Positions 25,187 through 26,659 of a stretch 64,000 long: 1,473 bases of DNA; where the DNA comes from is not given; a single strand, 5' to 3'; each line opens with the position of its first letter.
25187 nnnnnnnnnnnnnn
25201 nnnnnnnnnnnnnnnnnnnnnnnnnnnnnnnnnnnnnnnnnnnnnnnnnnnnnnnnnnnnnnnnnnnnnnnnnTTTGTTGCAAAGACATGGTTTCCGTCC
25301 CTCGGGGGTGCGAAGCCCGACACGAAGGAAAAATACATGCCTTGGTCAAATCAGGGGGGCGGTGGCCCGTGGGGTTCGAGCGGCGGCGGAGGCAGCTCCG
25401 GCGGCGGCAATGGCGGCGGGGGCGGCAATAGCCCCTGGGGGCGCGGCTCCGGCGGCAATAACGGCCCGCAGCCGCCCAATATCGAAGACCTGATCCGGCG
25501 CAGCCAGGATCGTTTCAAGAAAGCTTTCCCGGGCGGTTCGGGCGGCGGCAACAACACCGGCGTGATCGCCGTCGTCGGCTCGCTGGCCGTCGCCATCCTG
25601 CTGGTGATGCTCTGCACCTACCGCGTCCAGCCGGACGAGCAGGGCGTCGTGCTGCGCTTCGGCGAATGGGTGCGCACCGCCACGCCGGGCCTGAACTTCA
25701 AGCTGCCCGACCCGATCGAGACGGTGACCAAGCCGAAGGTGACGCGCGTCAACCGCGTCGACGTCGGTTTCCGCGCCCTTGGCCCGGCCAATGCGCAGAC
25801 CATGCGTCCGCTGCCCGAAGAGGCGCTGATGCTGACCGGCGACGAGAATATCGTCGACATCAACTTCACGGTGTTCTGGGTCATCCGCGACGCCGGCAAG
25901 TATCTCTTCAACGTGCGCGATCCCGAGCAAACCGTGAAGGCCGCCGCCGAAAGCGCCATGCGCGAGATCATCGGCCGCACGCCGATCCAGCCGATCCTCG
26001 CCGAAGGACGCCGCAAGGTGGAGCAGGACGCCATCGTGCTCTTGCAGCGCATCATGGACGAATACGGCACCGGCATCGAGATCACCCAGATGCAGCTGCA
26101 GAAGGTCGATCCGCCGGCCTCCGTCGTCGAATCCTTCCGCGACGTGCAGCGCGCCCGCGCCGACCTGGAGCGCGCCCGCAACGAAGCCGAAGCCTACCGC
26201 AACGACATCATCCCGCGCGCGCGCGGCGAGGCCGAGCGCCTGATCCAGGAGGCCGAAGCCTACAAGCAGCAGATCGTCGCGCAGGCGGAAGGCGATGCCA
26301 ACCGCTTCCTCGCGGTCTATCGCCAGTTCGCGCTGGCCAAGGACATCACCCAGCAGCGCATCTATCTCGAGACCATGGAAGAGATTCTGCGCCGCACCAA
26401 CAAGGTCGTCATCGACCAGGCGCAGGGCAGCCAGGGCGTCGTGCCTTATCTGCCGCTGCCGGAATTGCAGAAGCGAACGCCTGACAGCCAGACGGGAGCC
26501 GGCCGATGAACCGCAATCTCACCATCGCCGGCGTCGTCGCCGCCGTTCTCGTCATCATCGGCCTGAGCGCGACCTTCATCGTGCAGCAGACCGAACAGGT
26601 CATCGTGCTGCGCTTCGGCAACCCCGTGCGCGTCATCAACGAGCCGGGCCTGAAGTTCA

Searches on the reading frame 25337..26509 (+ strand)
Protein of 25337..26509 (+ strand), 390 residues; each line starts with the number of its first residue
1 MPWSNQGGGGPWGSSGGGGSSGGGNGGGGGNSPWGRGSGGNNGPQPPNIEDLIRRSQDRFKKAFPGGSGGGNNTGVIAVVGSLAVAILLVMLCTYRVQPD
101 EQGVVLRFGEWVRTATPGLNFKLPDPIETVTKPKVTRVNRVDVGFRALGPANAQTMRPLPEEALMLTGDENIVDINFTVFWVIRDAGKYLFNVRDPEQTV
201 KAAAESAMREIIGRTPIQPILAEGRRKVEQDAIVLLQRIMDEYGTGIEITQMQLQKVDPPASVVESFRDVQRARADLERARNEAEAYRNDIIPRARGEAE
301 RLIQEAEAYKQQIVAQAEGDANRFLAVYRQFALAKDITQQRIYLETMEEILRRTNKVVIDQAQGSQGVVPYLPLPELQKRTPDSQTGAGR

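Call 58: search_protein_families(library=pfam, proteins=[window:25337-26509:+], max_evalue=0.001)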
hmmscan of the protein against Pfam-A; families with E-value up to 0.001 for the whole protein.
window:25337-26509:+ (390 aa): 2 families
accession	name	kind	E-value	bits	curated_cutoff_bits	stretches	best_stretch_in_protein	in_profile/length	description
PF01145.31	Band_7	-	2.3e-25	90.1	23.6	1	96-286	2-174/176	SPFH domain / Band 7 family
PF12221.13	HflK_N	-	1.1e-06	28.9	22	1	26-67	6-44/44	Bacterial membrane protein N terminal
